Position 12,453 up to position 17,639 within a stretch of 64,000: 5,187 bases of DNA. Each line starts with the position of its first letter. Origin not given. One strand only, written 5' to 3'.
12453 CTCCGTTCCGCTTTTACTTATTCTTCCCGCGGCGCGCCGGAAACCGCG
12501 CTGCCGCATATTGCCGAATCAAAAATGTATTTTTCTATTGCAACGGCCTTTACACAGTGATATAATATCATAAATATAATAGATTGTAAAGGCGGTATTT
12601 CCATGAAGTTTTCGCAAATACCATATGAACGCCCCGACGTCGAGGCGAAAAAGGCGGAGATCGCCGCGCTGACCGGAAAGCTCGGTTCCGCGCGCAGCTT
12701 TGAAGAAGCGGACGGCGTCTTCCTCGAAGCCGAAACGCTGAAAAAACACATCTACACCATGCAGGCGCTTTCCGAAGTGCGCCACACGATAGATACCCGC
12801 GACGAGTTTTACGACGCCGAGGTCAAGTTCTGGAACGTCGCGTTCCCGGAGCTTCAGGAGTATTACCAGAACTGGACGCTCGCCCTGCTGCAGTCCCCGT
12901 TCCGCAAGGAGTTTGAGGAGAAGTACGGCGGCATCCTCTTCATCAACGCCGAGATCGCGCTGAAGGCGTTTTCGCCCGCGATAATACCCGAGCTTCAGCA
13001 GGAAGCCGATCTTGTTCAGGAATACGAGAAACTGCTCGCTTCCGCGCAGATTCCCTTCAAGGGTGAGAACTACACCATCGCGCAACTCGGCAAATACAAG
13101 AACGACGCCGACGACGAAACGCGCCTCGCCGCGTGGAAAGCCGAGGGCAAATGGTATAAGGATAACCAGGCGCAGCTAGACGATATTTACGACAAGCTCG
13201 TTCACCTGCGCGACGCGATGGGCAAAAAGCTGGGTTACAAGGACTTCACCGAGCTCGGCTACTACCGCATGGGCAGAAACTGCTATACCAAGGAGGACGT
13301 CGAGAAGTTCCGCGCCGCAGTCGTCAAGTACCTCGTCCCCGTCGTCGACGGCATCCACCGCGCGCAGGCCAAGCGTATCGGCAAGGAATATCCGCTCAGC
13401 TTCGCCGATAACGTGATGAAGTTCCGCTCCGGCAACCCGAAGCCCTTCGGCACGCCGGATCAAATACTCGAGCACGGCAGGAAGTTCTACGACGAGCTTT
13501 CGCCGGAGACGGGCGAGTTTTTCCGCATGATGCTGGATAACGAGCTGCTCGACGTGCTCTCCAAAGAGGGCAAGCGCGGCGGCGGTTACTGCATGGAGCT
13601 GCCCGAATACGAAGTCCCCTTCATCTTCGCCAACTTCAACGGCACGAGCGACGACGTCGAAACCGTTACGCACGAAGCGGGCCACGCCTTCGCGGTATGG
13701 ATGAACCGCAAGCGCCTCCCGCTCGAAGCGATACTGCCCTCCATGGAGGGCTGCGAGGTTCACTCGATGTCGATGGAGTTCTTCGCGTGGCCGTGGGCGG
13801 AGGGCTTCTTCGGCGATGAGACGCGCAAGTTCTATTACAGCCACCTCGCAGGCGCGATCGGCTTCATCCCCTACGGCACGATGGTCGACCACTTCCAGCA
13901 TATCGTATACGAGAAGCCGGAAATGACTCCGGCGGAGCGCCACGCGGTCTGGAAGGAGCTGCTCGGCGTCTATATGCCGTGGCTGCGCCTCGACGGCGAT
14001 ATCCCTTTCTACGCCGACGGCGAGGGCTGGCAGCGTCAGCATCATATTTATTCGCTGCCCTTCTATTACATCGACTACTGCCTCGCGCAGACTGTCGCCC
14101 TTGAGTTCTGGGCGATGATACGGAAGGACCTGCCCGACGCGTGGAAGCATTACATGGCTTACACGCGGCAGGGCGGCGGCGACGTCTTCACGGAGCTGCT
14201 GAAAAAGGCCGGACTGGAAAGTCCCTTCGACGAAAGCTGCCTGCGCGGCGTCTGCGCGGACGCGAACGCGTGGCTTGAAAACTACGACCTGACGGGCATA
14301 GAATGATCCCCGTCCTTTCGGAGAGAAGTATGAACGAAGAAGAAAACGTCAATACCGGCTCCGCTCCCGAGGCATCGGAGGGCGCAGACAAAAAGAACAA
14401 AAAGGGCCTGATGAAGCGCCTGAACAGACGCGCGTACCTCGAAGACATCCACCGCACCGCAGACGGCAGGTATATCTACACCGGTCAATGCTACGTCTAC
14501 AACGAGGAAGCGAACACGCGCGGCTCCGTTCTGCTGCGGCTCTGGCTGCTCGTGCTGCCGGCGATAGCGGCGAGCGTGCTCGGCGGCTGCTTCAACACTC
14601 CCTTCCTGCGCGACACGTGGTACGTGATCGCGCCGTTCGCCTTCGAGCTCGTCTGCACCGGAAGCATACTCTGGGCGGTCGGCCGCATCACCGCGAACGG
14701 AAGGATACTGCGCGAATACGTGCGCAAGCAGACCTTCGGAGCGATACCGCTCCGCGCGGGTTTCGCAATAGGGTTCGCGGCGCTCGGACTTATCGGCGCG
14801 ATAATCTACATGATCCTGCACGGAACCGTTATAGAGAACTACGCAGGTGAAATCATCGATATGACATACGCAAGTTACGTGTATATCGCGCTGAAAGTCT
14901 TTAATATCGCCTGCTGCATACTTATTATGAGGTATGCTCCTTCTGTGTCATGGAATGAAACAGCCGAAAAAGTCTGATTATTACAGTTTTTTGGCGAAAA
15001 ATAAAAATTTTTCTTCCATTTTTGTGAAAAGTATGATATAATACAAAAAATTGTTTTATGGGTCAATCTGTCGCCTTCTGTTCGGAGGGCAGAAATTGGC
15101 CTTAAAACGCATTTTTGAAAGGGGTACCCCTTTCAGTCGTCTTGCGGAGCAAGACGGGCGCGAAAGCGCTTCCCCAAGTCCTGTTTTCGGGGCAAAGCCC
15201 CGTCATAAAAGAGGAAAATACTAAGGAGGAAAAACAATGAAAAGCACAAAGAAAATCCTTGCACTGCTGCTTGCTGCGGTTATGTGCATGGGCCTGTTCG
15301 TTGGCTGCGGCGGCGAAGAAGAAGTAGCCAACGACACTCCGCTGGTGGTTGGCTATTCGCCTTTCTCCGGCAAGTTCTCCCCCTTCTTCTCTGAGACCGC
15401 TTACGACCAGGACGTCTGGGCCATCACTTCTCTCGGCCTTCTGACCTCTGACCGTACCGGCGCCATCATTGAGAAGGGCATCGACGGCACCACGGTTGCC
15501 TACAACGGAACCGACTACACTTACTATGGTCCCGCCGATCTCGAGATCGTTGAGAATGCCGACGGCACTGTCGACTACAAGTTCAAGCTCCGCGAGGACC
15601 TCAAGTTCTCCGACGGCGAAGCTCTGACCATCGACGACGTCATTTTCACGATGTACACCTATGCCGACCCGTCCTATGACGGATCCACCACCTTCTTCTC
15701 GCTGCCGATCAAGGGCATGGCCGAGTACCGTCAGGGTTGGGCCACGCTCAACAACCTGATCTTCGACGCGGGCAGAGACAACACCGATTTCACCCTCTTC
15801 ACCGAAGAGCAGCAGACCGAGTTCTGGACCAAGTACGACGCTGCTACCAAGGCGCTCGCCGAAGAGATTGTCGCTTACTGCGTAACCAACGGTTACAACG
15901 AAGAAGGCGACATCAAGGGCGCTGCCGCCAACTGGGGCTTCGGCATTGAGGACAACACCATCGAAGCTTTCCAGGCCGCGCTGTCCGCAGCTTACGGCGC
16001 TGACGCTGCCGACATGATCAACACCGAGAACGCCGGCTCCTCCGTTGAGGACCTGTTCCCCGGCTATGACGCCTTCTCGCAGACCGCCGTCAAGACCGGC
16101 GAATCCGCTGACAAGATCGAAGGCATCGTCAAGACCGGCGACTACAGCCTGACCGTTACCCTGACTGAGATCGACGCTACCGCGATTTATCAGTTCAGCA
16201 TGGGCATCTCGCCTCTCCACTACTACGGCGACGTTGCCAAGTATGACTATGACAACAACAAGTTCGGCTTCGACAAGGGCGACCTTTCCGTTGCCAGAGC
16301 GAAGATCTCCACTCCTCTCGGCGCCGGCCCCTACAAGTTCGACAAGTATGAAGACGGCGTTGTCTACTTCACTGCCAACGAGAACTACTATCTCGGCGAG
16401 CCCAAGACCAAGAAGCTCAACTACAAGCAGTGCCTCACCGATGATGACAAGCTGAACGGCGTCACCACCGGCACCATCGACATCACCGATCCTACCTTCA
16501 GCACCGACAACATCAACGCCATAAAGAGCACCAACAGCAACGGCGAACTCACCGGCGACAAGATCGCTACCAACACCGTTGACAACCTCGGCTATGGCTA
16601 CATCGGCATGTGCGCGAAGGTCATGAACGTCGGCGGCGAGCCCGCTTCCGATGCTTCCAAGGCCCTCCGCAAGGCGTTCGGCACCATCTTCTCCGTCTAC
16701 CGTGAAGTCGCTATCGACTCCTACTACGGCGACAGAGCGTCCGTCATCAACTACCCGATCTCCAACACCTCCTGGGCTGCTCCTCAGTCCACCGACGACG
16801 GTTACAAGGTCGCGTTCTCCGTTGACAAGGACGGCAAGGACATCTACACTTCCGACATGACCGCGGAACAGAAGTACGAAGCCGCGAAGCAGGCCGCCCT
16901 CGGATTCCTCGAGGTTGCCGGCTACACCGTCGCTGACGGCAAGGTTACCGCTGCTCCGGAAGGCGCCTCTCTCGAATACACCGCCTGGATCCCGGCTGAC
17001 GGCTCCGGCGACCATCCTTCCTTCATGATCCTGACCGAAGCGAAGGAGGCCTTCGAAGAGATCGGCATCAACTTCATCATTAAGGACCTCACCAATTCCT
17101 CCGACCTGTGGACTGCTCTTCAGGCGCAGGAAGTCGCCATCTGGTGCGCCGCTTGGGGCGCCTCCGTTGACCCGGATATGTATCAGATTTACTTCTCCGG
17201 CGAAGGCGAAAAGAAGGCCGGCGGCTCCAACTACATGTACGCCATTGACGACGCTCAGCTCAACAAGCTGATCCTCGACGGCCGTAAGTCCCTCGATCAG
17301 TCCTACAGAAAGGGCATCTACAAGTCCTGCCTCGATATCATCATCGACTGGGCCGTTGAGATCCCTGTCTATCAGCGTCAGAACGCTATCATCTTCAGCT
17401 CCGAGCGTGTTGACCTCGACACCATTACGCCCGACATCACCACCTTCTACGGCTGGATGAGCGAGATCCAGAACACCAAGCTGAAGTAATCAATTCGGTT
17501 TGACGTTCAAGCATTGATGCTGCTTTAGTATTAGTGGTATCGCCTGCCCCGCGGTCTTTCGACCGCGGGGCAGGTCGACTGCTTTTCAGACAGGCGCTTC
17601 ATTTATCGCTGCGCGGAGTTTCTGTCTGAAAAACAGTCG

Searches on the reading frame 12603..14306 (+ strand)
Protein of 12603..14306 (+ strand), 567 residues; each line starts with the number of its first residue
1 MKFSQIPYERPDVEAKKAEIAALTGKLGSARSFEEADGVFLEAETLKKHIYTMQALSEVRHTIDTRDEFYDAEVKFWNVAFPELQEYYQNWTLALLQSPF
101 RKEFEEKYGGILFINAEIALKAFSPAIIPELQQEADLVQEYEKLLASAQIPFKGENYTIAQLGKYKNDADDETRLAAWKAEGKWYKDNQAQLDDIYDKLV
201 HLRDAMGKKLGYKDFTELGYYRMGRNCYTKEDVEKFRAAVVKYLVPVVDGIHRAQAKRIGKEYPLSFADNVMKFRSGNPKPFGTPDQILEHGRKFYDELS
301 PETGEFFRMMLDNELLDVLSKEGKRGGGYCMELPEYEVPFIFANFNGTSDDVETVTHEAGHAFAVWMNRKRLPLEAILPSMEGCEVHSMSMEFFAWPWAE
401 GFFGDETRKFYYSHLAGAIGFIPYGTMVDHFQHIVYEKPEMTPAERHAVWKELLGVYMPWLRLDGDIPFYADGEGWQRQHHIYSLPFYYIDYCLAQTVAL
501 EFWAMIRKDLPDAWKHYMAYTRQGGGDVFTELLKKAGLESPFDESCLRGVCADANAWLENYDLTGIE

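Call 58: search_protein_families(library=pfam, proteins=[window:12603-14306:+], max_evalue=0.001)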
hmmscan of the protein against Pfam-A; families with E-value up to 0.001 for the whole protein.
window:12603-14306:+ (567 aa): 1 family
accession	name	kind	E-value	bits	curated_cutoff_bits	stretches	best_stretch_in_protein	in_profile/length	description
PF01432.26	Peptidase_M3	-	7.7e-29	101.8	27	1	309-548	182-453/457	Peptidase family M3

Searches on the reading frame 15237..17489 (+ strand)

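Call 58: search_protein_families(library=pfam, proteins=[window:15237-17489:+], max_evalue=0.001)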
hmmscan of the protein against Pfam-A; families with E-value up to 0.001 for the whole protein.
window:15237-17489:+ (750 aa): 1 family
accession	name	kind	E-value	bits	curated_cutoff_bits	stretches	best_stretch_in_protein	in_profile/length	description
PF00496.27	SBP_bac_5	-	7.2e-35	121.2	32.4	2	281-654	61-360/368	Bacterial extracellular solute-binding proteins, family 5 Middle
